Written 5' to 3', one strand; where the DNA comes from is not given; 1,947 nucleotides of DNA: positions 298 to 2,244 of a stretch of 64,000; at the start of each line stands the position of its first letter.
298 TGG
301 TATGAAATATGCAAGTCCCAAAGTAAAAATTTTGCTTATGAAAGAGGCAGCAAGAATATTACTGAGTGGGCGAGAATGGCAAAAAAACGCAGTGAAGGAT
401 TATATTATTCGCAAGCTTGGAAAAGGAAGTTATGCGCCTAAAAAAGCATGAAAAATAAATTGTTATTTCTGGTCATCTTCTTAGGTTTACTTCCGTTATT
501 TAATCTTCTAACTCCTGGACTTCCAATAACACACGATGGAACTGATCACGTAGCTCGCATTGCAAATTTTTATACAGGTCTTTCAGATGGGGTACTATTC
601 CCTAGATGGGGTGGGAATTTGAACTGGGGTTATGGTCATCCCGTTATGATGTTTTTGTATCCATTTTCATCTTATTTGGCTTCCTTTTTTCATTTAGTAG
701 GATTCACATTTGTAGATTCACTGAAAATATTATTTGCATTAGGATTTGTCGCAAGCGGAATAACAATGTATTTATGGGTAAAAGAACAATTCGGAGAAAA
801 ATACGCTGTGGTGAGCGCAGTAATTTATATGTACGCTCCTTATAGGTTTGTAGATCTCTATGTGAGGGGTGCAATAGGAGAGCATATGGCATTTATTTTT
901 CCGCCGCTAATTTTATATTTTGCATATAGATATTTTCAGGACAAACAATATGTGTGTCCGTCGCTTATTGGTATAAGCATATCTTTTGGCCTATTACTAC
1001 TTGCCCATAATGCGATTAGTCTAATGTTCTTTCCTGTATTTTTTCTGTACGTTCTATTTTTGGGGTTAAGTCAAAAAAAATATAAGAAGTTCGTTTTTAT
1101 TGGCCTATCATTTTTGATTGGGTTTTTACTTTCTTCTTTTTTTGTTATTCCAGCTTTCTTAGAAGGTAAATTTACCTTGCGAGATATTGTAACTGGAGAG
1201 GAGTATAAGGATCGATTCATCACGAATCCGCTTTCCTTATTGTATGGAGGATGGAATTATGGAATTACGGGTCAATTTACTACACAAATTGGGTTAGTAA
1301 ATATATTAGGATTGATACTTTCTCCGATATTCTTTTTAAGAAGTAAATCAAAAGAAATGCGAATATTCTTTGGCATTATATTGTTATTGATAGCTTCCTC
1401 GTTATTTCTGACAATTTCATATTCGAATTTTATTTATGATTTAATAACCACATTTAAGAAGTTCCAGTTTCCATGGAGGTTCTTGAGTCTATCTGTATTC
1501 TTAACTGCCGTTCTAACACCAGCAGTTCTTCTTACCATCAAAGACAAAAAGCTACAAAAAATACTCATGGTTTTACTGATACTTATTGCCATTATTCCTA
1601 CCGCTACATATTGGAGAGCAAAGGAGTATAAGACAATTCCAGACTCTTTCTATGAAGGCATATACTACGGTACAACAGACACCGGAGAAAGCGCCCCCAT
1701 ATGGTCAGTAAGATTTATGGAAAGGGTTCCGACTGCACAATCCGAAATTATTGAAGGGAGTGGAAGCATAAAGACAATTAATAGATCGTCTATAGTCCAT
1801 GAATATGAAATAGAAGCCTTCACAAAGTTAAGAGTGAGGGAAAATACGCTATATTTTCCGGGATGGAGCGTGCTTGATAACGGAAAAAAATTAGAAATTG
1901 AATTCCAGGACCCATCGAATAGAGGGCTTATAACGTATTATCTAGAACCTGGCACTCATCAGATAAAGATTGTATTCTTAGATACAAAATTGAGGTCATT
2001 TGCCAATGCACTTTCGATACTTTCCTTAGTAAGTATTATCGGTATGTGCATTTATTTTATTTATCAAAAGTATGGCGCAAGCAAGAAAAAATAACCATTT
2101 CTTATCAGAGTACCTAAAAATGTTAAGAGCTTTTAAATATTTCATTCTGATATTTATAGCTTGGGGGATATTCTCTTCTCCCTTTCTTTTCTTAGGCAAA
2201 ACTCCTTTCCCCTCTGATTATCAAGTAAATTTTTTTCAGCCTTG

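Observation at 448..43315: Five YfhO-like paralogs sharing a C-terminal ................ beta-sandwich plus TM anchor, including an 1105-aa giant; association with a Dpm1-like GT2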

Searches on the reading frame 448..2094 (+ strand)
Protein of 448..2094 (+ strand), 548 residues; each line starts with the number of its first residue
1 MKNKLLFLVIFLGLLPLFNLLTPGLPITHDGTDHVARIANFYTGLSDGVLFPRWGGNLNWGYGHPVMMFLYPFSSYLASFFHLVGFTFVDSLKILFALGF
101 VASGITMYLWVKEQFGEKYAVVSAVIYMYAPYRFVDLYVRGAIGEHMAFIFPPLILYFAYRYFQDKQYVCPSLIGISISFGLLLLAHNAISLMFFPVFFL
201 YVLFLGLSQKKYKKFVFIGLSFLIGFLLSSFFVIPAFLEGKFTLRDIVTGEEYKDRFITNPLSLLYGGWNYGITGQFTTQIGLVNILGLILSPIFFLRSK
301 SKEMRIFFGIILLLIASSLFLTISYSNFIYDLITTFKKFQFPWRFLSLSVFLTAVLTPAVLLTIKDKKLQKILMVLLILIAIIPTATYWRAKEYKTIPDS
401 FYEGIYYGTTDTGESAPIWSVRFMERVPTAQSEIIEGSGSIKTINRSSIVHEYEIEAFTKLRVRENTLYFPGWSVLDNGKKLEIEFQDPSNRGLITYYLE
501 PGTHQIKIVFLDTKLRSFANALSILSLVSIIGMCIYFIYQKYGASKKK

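Call 3: search_protein_families(library=pfam, proteins=[window:448-2094:+], max_evalue=0.01)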
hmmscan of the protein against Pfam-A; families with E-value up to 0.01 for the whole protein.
window:448-2094:+ (548 aa): 2 families
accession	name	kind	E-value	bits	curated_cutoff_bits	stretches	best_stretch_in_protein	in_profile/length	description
PF10131.15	PTPS_related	-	2.5e-13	49.8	26.4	1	72-396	6-314/621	6-pyruvoyl-tetrahydropterin synthase related domain; membrane protein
PF13231.12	PMT_2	-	0.00015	22.4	26.1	1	72-228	4-154/160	Dolichyl-phosphate-mannose-protein mannosyltransferase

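Call 14: search_protein_families(library=pfam, proteins=[window:448-2094:+], max_evalue=10)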
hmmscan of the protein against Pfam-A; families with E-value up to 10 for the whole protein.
window:448-2094:+ (548 aa): 4 families
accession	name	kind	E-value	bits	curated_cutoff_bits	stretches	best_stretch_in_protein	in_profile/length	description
PF10131.15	PTPS_related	-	2.5e-13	49.8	26.4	1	72-396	6-314/621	6-pyruvoyl-tetrahydropterin synthase related domain; membrane protein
PF13231.12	PMT_2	-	0.00015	22.4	26.1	1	72-228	4-154/160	Dolichyl-phosphate-mannose-protein mannosyltransferase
PF06305.16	LapA_dom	-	0.56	10.6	28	1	207-245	12-50/64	Lipopolysaccharide assembly protein A domain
PF09889.16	DUF2116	-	3.8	8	26.8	0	301-322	36-57/59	Probable treble clef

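Call 19: search_protein_families(library=ncbifam, proteins=[window:448-2094:+], max_evalue=0.01)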
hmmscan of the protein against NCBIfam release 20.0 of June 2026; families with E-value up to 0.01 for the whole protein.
window:448-2094:+ (548 aa): 0 families

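Call 38: find_homologous_proteins(query=window:448-2091:+)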
Query window:448-2091:+ (548 aa): 1897 proteins with E <= 0.001 among 8000 candidates; the best 120 are listed.
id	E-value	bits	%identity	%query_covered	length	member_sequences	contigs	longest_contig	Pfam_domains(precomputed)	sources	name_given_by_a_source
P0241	0.0e+0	1213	100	100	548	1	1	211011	PF10131.16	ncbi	-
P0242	6.0e-271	918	74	100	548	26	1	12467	PF10131.16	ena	-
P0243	3.7e-223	760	61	99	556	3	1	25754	PF10131.16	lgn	-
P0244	2.8e-222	758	62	99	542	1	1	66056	PF10131.16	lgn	-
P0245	8.7e-214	729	59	99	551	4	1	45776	PF10131.16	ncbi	-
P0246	2.0e-213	728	59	97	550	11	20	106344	PF10131.16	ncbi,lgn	-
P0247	1.9e-209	715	58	97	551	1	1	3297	PF10131.16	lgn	-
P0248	6.4e-209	713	60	99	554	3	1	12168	PF10131.16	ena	-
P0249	4.3e-208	711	58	97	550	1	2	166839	PF10131.16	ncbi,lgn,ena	-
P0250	2.7e-207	708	58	96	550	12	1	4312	PF10131.16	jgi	jgi:uncharacterized membrane protein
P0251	3.4e-207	708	57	97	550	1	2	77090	PF10131.16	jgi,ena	-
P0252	6.1e-207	707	58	97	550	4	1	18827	PF10131.16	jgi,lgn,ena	-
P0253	5.8e-204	697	57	96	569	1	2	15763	PF10131.16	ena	-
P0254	1.8e-202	692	59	92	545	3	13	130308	PF10131.16,PF13231.13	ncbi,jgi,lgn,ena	-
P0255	6.7e-201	687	56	99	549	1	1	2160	PF10131.16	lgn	-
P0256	1.8e-198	679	57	94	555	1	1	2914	PF10131.16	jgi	-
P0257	2.3e-196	672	57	97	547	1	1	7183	PF10131.16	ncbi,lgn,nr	ncbi:MAG: 6-pyruvoyl-tetrahydropterin synthase-related protein [Candidatus Levybacteria bacterium]|n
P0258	6.2e-196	671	56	98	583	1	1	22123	PF10131.16,PF13231.13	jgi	jgi:hypothetical protein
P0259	5.8e-194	664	56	94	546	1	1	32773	PF10131.16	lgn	-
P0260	6.1e-193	661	54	99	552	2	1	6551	PF10131.16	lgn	-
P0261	8.8e-193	660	55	98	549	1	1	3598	PF10131.16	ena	-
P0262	3.1e-192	658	55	99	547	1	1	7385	PF10131.16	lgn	-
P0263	4.7e-192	658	55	93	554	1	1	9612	PF10131.16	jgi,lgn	-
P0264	1.9e-190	652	54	98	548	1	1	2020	PF10131.16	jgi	jgi:hypothetical protein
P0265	1.9e-190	652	56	96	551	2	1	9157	PF10131.16,PF13231.13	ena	-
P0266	2.1e-190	652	54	99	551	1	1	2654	PF10131.16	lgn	-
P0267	1.9e-189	649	54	99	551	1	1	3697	PF10131.16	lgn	-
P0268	1.6e-188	646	54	99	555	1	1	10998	PF10131.16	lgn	-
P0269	7.7e-188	644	54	95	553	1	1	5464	PF10131.16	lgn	-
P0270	1.2e-186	640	55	97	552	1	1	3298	PF10131.16,PF09586.17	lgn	-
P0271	1.3e-186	640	54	96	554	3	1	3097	PF10131.16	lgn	-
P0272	2.4e-186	639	54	96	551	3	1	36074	PF10131.16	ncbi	-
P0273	6.3e-186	638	53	99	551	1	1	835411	PF10131.16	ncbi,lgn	-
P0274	9.8e-186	637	55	93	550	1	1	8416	PF10131.16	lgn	-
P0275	1.5e-185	636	51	98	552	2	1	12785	PF10131.16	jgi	jgi:uncharacterized membrane protein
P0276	5.7e-185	634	54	95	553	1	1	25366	PF10131.16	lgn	-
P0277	1.5e-184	633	55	93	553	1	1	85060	PF10131.16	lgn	-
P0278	1.5e-184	633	55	91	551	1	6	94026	PF10131.16,PF13231.13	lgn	-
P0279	1.7e-183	630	54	93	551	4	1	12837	PF10131.16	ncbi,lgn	-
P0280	2.9e-183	629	53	96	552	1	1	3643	PF10131.16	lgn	-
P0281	1.9e-182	626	53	97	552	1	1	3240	PF10131.16,PF13231.13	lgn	-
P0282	2.3e-182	626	54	94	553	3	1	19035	PF10131.16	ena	-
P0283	5.3e-182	625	53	97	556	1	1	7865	PF10131.16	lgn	-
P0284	8.4e-181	621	53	99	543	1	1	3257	PF10131.16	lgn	-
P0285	1.4e-180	620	51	96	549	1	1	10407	PF10131.16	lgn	-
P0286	1.9e-180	619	55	95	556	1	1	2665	PF10131.16,PF09586.17,PF13231.13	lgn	-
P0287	7.6e-180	617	53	94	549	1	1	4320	PF10131.16,PF09586.17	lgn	-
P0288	1.3e-179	617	51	96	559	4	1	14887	PF10131.16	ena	-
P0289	3.0e-179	615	52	100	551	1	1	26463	PF10131.16,PF13231.13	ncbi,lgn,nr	ncbi:MAG TPA: 6-pyruvoyl-tetrahydropterin synthase-related protein [Patescibacteria group bacterium]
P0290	3.8e-179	615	51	94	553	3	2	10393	PF10131.16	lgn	-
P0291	8.2e-179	614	55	94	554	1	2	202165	PF10131.16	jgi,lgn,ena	-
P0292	9.2e-178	611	54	99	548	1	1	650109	PF10131.16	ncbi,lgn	-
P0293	4.2e-177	608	53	96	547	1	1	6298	PF10131.16,PF13231.13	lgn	-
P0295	1.3e-176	607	53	94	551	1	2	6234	PF10131.16,PF09586.17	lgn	-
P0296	1.7e-176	606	51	95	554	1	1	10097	PF10131.16,PF13231.13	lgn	-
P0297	6.0e-176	605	54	97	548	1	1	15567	PF10131.16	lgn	-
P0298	6.3e-176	605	53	93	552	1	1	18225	PF10131.16,PF09586.17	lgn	-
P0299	5.5e-175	601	54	95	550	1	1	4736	PF10131.16,PF09586.17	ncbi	-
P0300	6.6e-175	601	51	97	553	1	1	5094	PF10131.16,PF02516.21,PF09586.17,PF13231.13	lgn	-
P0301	8.3e-175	601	55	94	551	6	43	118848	PF10131.16,PF13231.13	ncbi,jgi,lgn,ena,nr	ncbi:MAG: hypothetical protein A3G66_01330 [Candidatus Levybacteria bacterium RIFCSPLOWO2_12_FULL_39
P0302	8.5e-175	601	54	96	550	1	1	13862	PF10131.16,PF13231.13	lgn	-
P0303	8.8e-175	601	53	97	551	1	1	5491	PF10131.16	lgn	-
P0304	8.8e-175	601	52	95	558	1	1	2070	PF10131.16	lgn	-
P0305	1.2e-174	600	53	96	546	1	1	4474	PF10131.16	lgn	-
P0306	1.4e-174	600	52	95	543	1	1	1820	PF10131.16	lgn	-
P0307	3.2e-174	599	51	96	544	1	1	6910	PF10131.16,PF20176.4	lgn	-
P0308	5.4e-174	598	51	98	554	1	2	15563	PF10131.16,PF09586.17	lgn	-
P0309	6.0e-174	598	53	95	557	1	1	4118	PF10131.16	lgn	-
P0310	1.0e-173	597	53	93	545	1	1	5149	PF10131.16,PF13231.13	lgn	-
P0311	1.2e-173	597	52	98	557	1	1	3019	PF10131.16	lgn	-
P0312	1.5e-173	597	52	93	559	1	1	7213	PF10131.16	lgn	-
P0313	1.8e-173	596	52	92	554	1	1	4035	PF10131.16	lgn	-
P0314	1.8e-173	596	52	96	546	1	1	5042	PF10131.16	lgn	-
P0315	2.9e-173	596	54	95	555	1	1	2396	PF10131.16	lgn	-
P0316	3.1e-173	596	51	99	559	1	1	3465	PF10131.16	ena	-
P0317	3.7e-173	595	51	94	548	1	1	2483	PF10131.16,PF13231.13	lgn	-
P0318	8.2e-173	594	53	93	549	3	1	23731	PF10131.16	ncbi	-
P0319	1.4e-172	593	52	98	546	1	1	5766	PF10131.16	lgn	-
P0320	1.7e-172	593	49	99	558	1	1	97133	PF10131.16,PF13231.13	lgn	-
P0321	3.2e-172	592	55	93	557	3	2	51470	PF10131.16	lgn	-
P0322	3.5e-172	592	50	94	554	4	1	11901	PF10131.16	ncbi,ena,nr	ncbi:MAG: hypothetical protein A2776_00945 [Candidatus Levybacteria bacterium RIFCSPHIGHO2_01_FULL_4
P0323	4.9e-172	592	53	93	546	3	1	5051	PF10131.16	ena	-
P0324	5.4e-172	592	53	97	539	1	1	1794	PF10131.16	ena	-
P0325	9.9e-172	591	51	99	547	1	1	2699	PF10131.16,PF02516.21,PF09586.17,PF13231.13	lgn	-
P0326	1.0e-171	591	54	97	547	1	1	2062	PF10131.16,PF09586.17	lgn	-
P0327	1.1e-171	591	53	97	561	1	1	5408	PF10131.16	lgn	-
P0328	1.1e-171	590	52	95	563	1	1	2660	PF10131.16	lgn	-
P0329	1.2e-171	590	51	96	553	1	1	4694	PF10131.16,PF13231.13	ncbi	-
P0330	1.5e-171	590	53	94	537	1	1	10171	PF10131.16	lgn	-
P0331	2.3e-171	589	50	97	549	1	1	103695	PF10131.16,PF13231.13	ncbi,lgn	-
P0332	2.7e-171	589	53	94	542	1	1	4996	PF10131.16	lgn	-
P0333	2.9e-171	589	52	95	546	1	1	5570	PF10131.16,PF13231.13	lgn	-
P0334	3.6e-171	589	52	98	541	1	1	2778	PF10131.16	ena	-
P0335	3.7e-171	589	53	96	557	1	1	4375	PF10131.16,PF13231.13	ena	-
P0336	4.0e-171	589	51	95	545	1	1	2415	PF10131.16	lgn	-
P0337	4.5e-171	588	52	98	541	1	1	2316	PF10131.16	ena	-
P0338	5.3e-171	588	52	97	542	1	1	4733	PF10131.16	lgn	-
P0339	5.6e-171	588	50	99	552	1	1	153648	PF10131.16,PF13231.13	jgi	jgi:hypothetical protein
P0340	6.5e-171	588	51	95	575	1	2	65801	PF10131.16,PF13231.13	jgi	jgi:uncharacterized membrane protein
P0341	6.5e-171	588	52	98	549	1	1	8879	PF10131.16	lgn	-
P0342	6.5e-171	588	51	96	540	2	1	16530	PF10131.16,PF13231.13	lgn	-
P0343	7.0e-171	588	53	93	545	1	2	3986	PF10131.16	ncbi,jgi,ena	-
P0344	8.4e-171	588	51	99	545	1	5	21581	PF10131.16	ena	-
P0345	8.4e-171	588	52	98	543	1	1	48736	PF10131.16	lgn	-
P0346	1.3e-170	587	52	99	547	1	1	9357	PF10131.16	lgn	-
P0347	1.4e-170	587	52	95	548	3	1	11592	PF10131.16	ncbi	-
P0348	1.4e-170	587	51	99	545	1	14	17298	PF10131.16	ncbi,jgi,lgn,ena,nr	ncbi:MAG: hypothetical protein A3I49_01060 [Candidatus Levybacteria bacterium RIFCSPLOWO2_02_FULL_37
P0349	1.4e-170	587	52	98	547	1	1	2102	PF10131.16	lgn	-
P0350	1.7e-170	587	51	97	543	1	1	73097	PF10131.16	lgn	-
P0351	1.9e-170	586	53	96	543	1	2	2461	PF10131.16,PF13231.13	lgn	-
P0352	2.3e-170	586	52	98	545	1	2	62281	PF10131.16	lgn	-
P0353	2.4e-170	586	49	93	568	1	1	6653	PF10131.16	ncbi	-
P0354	2.8e-170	586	51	98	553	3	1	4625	PF10131.16,PF02516.21,PF13231.13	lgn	-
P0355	3.1e-170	586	51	99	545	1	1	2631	PF10131.16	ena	-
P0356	3.9e-170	585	51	99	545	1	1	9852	PF10131.16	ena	-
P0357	4.2e-170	585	53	93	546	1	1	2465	PF10131.16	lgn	-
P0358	4.3e-170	585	52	93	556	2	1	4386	PF10131.16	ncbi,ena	ncbi:MAG: 6-pyruvoyl-tetrahydropterin synthase-related protein [Patescibacteria group bacterium]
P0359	5.0e-170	585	51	95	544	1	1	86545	PF10131.16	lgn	-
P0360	5.0e-170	585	50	95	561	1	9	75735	PF10131.16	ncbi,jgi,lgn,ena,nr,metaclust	ncbi:MAG: hypothetical protein A2857_05280 [Candidatus Levybacteria bacterium RIFCSPHIGHO2_01_FULL_3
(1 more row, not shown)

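Call 61: predict_structure(alignment_id=A3)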
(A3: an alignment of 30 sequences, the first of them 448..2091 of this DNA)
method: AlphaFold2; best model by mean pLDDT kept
length: 548 residues; sequences in the alignment: 30
mean_pLDDT: 84.6   pTM: 0.88
mean pLDDT of the five models: 84.6, 83.0, 82.7, 82.4, 81.9
residues with pLDDT >= 90: 291; 70-90: 172; 50-70: 50; < 50: 35
segments of 3 or more residues with pLDDT < 50: 59-68, 241-249, 409-422
pLDDT, mean of each block of 10 residues (from residue 1): 86 94 87 81 82 55 48 90 94 94 98 96 97 86 90 98 82 96 91 94 96 95 96 79 42 70 78 63 91 89 94 95 87 72 86 96 93 96 90 88 62 35 60 92 89 96 86 91 82 85 95 89 95 88 65
secondary structure, 60 per line:
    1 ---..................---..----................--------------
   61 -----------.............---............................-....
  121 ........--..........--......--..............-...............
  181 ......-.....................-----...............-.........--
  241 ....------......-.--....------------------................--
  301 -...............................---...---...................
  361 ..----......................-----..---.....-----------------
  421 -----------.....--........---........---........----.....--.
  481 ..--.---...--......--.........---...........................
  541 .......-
elements in order: H4-21 H31-46 H72-84 H88-115 H117-128 H131-140 H143-148 H151-164 H166-186 H188-208 H214-228 H230-238 H241-244 H251-256 H261-264 H283-298 H302-322 H324-332 H342-362 H367-388 H399-403 E432-436 E439-446 E450-457 E461-468 E473-477 E480-482 E494-499 E502-510 H514-547

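Call 63: fold_search(model_id=the predicted structure, library=pdb)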
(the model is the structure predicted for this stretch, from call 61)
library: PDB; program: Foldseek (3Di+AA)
matches with E <= 10: 432; with E <= 0.001: 12
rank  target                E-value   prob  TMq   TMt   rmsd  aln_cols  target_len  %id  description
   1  3wak                  1.3e-04  1.00  0.38  0.26  11.6       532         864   15  Crystal structure of the Archaeoglobus fulgidus oligosaccharyltransferase (O29867_ARCFU) in the apo form (released 2013-10-30)
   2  5ogl_A                1.4e-04  1.00  0.38  0.31  10.6       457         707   14  Structure of bacterial oligosaccharyltransferase PglB in complex with an acceptor peptide and an lipid-linked oligosac (released 2017-10-25)
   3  8agb_A                3.2e-04  1.00  0.37  0.33  12.7       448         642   13  Structure of yeast oligosaccharylransferase complex with lipid-linked oligosaccharide bound (released 2022-12-07)
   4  6gxc_A                3.5e-04  1.00  0.39  0.32  10.2       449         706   15  Bacterial oligosaccharyltransferase PglB in complex with an inhibitory peptide and a reactive lipid-linked oligosaccha (released 2018-11-14)
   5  6s7t_A                3.7e-04  1.00  0.39  0.32  11.0       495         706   12  Cryo-EM structure of human oligosaccharyltransferase complex OST-B (released 2019-12-18)
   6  6w98_A                5.0e-04  1.00  0.47  0.22   6.0       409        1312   13  Single-Particle Cryo-EM Structure of Arabinofuranosyltransferase AftD from Mycobacteria (released 2020-05-13)
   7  8pn9_A                5.0e-04  1.00  0.41  0.36   9.3       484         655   13  Structure of human oligosaccharyltransferase OST-A complex bound to NGI-1 (released 2024-05-08)
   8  5gmy_A                5.4e-04  1.00  0.39  0.27  11.4       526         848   15  Crystal structure of the Archaeoglobus fulgidus oligosaccharyltransferase (O29867_ARCFU) tethered with an acceptor pep (released 2017-02-01)
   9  8if8_C                6.2e-04  1.00  0.42  0.39  12.9       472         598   11  Arabinosyltransferase AftA (released 2023-05-31)
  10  5f15                  8.4e-04  1.00  0.42  0.42   7.9       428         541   16  Crystal Structure of ArnT from Cupriavidus metallidurans bound to Undecaprenyl phosphate (released 2016-02-17)
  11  3waj                  8.8e-04  1.00  0.38  0.28  11.3       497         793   14  Crystal structure of the Archaeoglobus fulgidus oligosaccharyltransferase (O29867_ARCFU) complex with Zn and sulfate (released 2013-10-30)
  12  6wby                  9.1e-04  1.00  0.45  0.22   6.5       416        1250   13  Single-Particle Cryo-EM Structure of Arabinofuranosyltransferase AftD from Mycobacteria, Mutant R1389S Class 2 (released 2020-05-13)
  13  8if8_B                2.6e-03  1.00  0.39  0.35  13.5       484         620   10  Arabinosyltransferase AftA (released 2023-05-31)
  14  3rce_A                2.7e-03  1.00  0.40  0.33  11.3       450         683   16  Bacterial oligosaccharyltransferase PglB (released 2011-06-15)
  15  7oci_F                3.8e-03  1.00  0.37  0.33  12.0       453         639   13  Cryo-EM structure of yeast Ost6p containing oligosaccharyltransferase complex (released 2022-02-16)
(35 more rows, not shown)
